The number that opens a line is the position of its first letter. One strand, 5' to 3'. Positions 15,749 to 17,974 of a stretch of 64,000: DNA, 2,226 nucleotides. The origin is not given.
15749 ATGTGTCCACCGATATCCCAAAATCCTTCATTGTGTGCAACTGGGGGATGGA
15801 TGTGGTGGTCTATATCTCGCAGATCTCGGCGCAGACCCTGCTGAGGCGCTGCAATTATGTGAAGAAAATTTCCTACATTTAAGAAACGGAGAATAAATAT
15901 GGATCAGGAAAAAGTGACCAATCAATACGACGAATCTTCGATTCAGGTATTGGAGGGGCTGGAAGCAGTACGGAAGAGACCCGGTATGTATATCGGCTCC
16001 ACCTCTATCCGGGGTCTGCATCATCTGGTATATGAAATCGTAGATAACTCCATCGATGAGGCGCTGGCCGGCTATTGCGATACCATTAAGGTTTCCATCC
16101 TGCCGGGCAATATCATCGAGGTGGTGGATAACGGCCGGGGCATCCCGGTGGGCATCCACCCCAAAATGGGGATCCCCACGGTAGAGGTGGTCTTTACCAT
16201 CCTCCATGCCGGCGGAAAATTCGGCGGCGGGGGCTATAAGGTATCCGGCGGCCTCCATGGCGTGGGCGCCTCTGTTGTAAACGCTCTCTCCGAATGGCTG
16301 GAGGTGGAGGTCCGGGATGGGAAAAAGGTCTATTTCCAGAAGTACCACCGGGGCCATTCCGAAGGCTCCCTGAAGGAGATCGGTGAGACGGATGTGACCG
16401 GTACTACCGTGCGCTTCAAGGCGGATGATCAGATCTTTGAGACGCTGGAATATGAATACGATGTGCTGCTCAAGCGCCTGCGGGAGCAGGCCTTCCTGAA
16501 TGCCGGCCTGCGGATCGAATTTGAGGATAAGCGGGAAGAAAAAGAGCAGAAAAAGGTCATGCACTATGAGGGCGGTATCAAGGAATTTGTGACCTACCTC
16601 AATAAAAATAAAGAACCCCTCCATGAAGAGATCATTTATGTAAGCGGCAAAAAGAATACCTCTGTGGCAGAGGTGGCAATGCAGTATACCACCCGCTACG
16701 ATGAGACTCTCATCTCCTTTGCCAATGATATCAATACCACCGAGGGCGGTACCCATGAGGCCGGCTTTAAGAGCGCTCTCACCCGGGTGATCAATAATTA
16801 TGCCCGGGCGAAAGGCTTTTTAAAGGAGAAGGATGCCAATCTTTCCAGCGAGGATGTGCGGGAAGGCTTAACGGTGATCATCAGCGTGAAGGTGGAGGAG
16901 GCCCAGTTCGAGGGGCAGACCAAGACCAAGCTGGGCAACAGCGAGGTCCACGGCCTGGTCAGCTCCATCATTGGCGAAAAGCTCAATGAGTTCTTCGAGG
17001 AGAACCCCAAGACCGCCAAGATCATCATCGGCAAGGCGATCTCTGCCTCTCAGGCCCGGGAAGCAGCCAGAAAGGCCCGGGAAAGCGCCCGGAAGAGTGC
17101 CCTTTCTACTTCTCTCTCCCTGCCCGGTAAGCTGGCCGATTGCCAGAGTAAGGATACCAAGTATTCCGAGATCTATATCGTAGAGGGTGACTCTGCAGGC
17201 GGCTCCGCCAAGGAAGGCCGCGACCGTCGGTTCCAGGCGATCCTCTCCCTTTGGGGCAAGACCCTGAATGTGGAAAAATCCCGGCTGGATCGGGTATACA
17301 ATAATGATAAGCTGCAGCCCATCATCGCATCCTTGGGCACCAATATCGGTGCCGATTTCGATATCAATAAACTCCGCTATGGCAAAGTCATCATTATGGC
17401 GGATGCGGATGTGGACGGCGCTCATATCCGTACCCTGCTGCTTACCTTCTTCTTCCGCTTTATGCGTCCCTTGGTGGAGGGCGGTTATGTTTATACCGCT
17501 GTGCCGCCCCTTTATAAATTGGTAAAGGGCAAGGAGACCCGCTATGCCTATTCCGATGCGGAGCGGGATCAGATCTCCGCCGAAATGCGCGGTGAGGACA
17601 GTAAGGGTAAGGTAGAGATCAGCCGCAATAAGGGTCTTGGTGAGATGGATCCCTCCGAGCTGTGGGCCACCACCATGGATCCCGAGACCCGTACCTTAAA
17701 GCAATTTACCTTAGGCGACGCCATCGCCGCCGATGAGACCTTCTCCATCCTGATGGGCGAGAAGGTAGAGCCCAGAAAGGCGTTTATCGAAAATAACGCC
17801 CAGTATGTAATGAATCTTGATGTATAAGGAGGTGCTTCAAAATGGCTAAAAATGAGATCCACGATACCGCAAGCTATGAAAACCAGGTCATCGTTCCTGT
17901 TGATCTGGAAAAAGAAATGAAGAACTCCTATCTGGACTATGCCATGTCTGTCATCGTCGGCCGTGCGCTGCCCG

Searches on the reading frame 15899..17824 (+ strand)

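Call 116: search_protein_families(library=pfam, proteins=[window:15899-17824:+], max_evalue=0.00001)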
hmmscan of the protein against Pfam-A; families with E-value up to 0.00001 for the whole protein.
window:15899-17824:+ (642 aa): 4 families
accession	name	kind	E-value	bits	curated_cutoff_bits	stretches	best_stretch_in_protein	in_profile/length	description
PF00204.31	DNA_gyraseB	-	2.5e-63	213.1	27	1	226-395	1-172/173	DNA gyrase B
PF00986.26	DNA_gyraseB_C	-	6.5e-27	93.9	29.8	1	569-631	1-63/63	DNA gyrase B subunit, carboxyl terminus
PF01751.28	Toprim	-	3.2e-17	62.9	23.1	1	424-527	1-85/96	Toprim domain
PF02518.31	HATPase_c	-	2.8e-15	57.2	26.4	1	38-174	4-106/111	Histidine kinase-, DNA gyrase B-, and HSP90-like ATPase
